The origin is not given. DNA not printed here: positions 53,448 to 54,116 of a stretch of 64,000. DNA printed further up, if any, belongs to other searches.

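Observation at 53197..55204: hypA + MinD-type hypB operon extended by two tandem ParB/Srx-fold mini-proteins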

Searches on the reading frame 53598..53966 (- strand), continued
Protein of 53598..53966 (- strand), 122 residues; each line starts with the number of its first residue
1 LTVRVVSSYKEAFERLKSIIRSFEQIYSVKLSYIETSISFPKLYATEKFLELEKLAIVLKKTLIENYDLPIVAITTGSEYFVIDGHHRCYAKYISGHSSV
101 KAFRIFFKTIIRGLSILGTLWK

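Call 40: predict_structure(alignment_id=A4)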
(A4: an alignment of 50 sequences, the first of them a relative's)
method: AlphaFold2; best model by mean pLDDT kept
length: 256 residues; sequences in the alignment: 50
mean_pLDDT: 93.7   pTM: 0.90
mean pLDDT of the five models: 93.7, 93.6, 93.4, 93.1, 93.1
residues with pLDDT >= 90: 222; 70-90: 27; 50-70: 5; < 50: 2
segments of 3 or more residues with pLDDT < 50: none
pLDDT, mean of each block of 10 residues (from residue 1): 70 96 96 98 98 97 95 96 98 97 96 95 94 94 95 93 97 95 83 95 97 95 93 83 96 95
secondary structure, 60 per line:
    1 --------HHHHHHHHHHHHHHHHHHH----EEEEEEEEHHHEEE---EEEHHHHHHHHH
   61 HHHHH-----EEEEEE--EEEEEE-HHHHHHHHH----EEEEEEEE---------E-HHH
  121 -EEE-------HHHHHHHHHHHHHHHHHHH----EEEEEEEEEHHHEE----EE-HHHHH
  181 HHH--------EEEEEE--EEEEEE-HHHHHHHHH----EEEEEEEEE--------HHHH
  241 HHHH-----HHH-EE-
elements in order: H9-27 E32-39 E43-45 E49-51 H52-65 E71-76 E79-84 H86-94 E99-106 E122-124 H132-150 E155-163 H176-183 E192-197 E200-205 H207-215 E220-228 H237-244

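Call 43: fold_search(model_id=the predicted structure, library=pdb)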
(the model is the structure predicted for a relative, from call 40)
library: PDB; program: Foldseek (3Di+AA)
matches with E <= 10: 223; with E <= 0.001: 5
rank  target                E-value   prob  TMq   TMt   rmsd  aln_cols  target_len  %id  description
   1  2hwj_A                3.6e-04  1.00  0.28  0.35   5.2       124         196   14  Crystal structure of protein Atu1540 from Agrobacterium tumefaciens (released 2006-08-29)
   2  2hwj_B                5.2e-04  1.00  0.29  0.39   4.3       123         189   19  Crystal structure of protein Atu1540 from Agrobacterium tumefaciens (released 2006-08-29)
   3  2hwj_C                5.2e-04  1.00  0.29  0.37   4.6       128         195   16  Crystal structure of protein Atu1540 from Agrobacterium tumefaciens (released 2006-08-29)
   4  2hwj_E                5.2e-04  1.00  0.26  0.35   5.9       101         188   21  Crystal structure of protein Atu1540 from Agrobacterium tumefaciens (released 2006-08-29)
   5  7nfu_B                7.5e-04  1.00  0.26  0.30   5.4       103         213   21  Crystal structure of C-terminally truncated Geobacillus thermoleovorans nucleoid occlusion protein Noc (released 2021-02-17)
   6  7nfu_A                1.1e-03  1.00  0.26  0.30   6.0       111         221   20  Crystal structure of C-terminally truncated Geobacillus thermoleovorans nucleoid occlusion protein Noc (released 2021-02-17)
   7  7bnk_A                1.3e-03  1.00  0.25  0.32   4.6        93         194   18  Crystal structure of ParB from Myxococcus xanthus bound to CDP and Monothiophosphate (released 2021-09-08)
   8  7bnk_B                1.4e-03  1.00  0.23  0.30   4.9        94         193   18  Crystal structure of ParB from Myxococcus xanthus bound to CDP and Monothiophosphate (released 2021-09-08)
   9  7ng0                  1.6e-03  1.00  0.25  0.32   4.2        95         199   20  Crystal structure of N- and C-terminally truncated Geobacillus thermoleovorans nucleoid occlusion protein Noc (released 2021-02-17)
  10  2hwj_F                1.8e-03  1.00  0.26  0.33   6.2       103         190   21  Crystal structure of protein Atu1540 from Agrobacterium tumefaciens (released 2006-08-29)
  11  1vk1                  2.0e-03  1.00  0.23  0.25   3.2        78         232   22  Conserved hypothetical protein from Pyrococcus furiosus Pfu-392566-001 (released 2004-08-10)
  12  2hwj_D                2.0e-03  1.00  0.24  0.31  14.5       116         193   13  Crystal structure of protein Atu1540 from Agrobacterium tumefaciens (released 2006-08-29)
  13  5k5d_B                2.1e-03  1.00  0.25  0.25   4.0        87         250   24  Structure of the C2221 form of Pnob8-like ParB-N domain (released 2016-06-15)
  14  7bnr_A                2.3e-03  1.00  0.25  0.31   4.5        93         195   18  Crystal structure of a ParB Q52A mutant from Myxococcus xanthus bound to CTPyS (released 2021-09-08)
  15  7ol9_B                2.3e-03  1.00  0.25  0.31   5.1        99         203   16  Crystal structure of C-terminally truncated Bacillus subtilis nucleoid occlusion protein (Noc) complexed to the Noc-bi (released 2022-03-09)
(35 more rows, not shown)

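Call 46: find_encoding_contigs(protein=P0193, flank=5000, max_places=1)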
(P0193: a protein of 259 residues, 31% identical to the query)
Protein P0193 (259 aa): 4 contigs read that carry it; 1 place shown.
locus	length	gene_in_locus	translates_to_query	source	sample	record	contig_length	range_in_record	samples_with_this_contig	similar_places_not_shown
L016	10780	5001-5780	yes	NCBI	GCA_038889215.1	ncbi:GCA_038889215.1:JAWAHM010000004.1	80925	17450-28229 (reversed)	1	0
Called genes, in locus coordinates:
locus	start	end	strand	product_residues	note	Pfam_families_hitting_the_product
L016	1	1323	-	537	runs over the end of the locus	-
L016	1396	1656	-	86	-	-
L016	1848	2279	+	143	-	PF08753:NikR_C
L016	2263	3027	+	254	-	-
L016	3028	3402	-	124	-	PF01047:MarR (weak), PF01325:Fe_dep_repress, PF01022:HTH_5, PF13545:HTH_Crp_2 (weak), PF25212:HVO_A0114 (weak), PF01978:TrmB (weak), PF13412:HTH_24, PF02742:Fe_dep_repr_C, +2 more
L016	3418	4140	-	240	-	PF13192:Thioredoxin_3 (weak)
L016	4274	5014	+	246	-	-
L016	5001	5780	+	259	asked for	PF08857:ParBc_2 (faint)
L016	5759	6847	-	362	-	PF04055:Radical_SAM, PF08608:Wyosine_form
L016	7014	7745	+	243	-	PF02525:Flavodoxin_2, PF03358:FMN_red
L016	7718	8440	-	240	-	PF04010:DUF357, PF01467:CTP_transf_like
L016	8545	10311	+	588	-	PF02784:Orn_Arg_deC_N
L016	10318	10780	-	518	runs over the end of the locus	PF04055:Radical_SAM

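Call 47: find_encoding_contigs(protein=P0181, flank=5000, max_places=1)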
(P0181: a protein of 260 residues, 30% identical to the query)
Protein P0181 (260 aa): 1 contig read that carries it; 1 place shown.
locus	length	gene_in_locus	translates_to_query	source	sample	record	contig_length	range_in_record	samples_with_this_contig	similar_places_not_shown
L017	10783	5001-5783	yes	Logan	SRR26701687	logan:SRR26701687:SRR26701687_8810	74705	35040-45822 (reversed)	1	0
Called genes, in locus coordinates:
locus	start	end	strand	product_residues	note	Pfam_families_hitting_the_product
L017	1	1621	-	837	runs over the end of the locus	PF00483:NTP_transferase, PF12804:NTP_transf_3, PF25084:LbH_EIF2B, PF25087:GMPPB_C, PF00132:Hexapep (weak), PF02878:PGM_PMM_I, PF02879:PGM_PMM_II, PF02880:PGM_PMM_III, +1 more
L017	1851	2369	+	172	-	PF01161:PBP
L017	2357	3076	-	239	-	PF00702:Hydrolase, PF13419:HAD_2, PF13242:Hydrolase_like (weak)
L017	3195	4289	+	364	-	PF04055:Radical_SAM, PF08608:Wyosine_form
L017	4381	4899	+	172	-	PF08281:Sigma70_r4_2 (weak), PF14601:TFX_C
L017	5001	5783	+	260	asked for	PF02195:ParB_N (faint)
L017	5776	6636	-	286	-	PF13412:HTH_24 (weak)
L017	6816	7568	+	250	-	PF13192:Thioredoxin_3 (weak)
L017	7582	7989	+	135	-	PF01325:Fe_dep_repress, PF13412:HTH_24 (weak), PF09339:HTH_IclR (weak), PF02742:Fe_dep_repr_C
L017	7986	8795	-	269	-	-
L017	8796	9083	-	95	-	PF10437:Lip_prot_lig_C (weak)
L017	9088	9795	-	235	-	PF21948:LplA-B_cat, PF03099:BPL_LplA_LipB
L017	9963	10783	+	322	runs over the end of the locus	PF04055:Radical_SAM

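Call 50: find_encoding_contigs(protein=P0001, flank=10000, max_places=3)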
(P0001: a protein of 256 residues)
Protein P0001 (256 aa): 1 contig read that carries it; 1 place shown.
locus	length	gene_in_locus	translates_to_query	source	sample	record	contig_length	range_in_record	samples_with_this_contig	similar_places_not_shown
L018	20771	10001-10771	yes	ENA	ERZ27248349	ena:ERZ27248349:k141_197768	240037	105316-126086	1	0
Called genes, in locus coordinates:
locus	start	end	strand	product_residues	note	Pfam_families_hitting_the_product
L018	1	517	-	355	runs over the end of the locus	PF04055:Radical_SAM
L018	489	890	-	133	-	PF24963:DUF7768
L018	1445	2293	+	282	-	PF22626:LysX_preATP_grasp, PF02655:ATP-grasp_3 (weak), PF08443:RimK, PF02955:GSH-S_ATP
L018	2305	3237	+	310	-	PF02729:OTCace_N, PF00185:OTCace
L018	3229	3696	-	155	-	-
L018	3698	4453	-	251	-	-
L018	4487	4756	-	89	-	-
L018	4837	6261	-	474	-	PF14010:PEPcase_2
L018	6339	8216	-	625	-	PF16254:DUF4910, PF04389:Peptidase_M28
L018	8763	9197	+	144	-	PF01155:HypA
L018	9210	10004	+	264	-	PF10609:ParA, PF01656:CbiA, PF02374:ArsA_ATPase (weak), PF09140:MipZ, PF13614:AAA_31 (faint)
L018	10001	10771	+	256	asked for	PF02195:ParB_N (faint), PF08857:ParBc_2 (faint)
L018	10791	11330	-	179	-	PF00571:CBS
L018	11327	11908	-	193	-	PF00999:Na_H_Exchanger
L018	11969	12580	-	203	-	PF00999:Na_H_Exchanger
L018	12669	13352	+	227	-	PF01902:Diphthami_syn_2_N, PF28410:Diphthami_syn_2_C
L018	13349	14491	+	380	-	PF01979:Amidohydro_1 (weak)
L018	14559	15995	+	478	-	PF01523:PmbA_TldD_1st, PF19290:PmbA_TldD_2nd, PF19289:PmbA_TldD_3rd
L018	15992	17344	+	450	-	PF19289:PmbA_TldD_3rd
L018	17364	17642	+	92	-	PF13192:Thioredoxin_3 (weak)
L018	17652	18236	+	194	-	PF00702:Hydrolase, PF13419:HAD_2, PF13242:Hydrolase_like (weak)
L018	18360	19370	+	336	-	PF00389:2-Hacid_dh, PF02826:2-Hacid_dh_C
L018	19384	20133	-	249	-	PF04138:GtrA_DPMS_TM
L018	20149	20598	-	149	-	PF02915:Rubrerythrin (weak)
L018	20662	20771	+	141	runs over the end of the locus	PF03479:PCC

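Call 54: find_related_loci(query=A4, collection=metagenome_contigs, flank=4000)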
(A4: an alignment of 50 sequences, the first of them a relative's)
Query A4 (256 aa) in metagenome_contigs; peptide patterns used: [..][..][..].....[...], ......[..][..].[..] (x = any residue, [..] = any of these).
599 stretches matched a pattern (row limit reached: there are more); 262 encode a relative of the query (tblastn E <= 1e-3); the best 80 are kept; 80 distinct loci.
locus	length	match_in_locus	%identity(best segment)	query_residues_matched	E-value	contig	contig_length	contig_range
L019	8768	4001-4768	93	1-256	1e-159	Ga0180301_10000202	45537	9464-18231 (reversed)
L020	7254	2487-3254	63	1-256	7e-108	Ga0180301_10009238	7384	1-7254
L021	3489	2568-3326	45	3-256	2e-69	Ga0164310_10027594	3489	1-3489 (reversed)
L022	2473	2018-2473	70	1-223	1e-70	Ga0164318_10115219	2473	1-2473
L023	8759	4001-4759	45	3-256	4e-69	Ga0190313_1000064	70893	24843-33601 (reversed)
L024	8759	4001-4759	45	3-256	1e-68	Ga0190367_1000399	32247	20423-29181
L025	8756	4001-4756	46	4-256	2e-67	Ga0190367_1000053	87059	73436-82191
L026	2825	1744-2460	36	15-256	3e-44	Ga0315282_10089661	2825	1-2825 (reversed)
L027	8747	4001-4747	35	6-256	3e-43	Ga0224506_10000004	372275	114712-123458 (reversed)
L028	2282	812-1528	37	15-256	2e-43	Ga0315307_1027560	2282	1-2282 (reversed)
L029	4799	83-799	36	15-256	3e-43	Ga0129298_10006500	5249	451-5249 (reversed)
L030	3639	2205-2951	35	6-256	1e-42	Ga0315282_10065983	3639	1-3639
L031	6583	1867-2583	36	14-254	1e-42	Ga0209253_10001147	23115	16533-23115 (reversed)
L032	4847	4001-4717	36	15-256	1e-42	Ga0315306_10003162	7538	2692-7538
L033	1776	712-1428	35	15-256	2e-42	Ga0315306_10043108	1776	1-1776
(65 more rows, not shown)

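Call 68: search_protein_families(library=pfam, proteins=[P0010, P0028, P0031, P0034, P0039, P0041, P0042, P0044, P0036, P0058], max_evalue=0.001)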
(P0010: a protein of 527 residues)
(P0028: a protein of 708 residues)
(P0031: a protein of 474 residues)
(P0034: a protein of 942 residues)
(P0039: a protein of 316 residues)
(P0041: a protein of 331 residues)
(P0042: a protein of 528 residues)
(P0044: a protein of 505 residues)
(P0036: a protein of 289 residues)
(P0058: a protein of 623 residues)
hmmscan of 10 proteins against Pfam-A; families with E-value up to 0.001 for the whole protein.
P0010 (527 aa): 3 families
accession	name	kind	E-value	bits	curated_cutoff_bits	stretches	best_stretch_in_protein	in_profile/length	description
PF00391.29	PEP-utilizers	-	3.6e-26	91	23.1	1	294-362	4-72/72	PEP-utilising enzyme, mobile domain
PF13676.11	TIR_2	-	1.1e-10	42.5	28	1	394-489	2-98/122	TIR domain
PF08937.16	ThsB_TIR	-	0.00018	22.3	21.2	1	394-483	1-94/100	Thoeris protein ThsB, TIR-like domain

P0028 (708 aa): 2 families
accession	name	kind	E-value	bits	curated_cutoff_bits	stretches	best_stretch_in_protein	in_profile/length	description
PF04233.19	Phage_Mu_F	-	4.8e-08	34.2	29.6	1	532-634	4-111/112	Phage Mu protein F like protein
PF23719.1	VapB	-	0.00015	22.2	27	0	167-249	14-95/97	Antitoxin VapB-like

P0031 (474 aa): 2 families
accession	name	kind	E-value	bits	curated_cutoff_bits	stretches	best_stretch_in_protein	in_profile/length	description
PF08857.17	ParBc_2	-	3.6e-09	37.4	23.6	0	297-390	16-101/158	Putative ParB-like nuclease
PF06245.16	DUF1015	-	1.3e-06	28.1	25.8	0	61-117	168-225/325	Protein of unknown function (DUF1015)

P0034 (942 aa): 2 families
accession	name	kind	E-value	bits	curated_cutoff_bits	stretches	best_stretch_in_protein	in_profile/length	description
PF18760.7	ART-PolyVal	-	8.8e-11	43.2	31.2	1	195-326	2-131/140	ADP-Ribosyltransferase in polyvalent proteins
PF08857.17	ParBc_2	-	3.7e-09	37.3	23.6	1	100-174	2-84/158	Putative ParB-like nuclease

P0039 (316 aa): 2 families
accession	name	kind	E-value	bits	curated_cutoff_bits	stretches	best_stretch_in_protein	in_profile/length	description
PF23719.1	VapB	-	7.1e-05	23.3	27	0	233-308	21-95/97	Antitoxin VapB-like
PF08857.17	ParBc_2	-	0.00091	19.8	23.6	0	108-166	29-87/158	Putative ParB-like nuclease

P0041 (331 aa): 1 family
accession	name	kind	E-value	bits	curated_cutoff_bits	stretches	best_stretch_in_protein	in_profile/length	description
PF23719.1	VapB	-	4.8e-08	33.4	27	1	242-328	10-96/97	Antitoxin VapB-like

P0042 (528 aa): 1 family
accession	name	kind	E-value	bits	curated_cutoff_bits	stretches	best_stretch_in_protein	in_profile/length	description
PF23719.1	VapB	-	4.5e-08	33.5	27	1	150-224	19-95/97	Antitoxin VapB-like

P0044 (505 aa): 3 families
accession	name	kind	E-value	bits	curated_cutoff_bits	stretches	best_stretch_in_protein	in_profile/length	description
PF23719.1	VapB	-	5.7e-09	36.4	27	0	434-503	29-96/97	Antitoxin VapB-like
PF04233.19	Phage_Mu_F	-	9.1e-06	26.8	29.6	1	71-161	21-109/112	Phage Mu protein F like protein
PF08857.17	ParBc_2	-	0.00045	20.8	23.6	0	451-500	29-78/158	Putative ParB-like nuclease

P0036 (289 aa): 0 families

P0058 (623 aa): 1 family
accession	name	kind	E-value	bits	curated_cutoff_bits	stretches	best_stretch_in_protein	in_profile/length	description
PF23719.1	VapB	-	7.7e-05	23.1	27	0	232-297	31-94/97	Antitoxin VapB-like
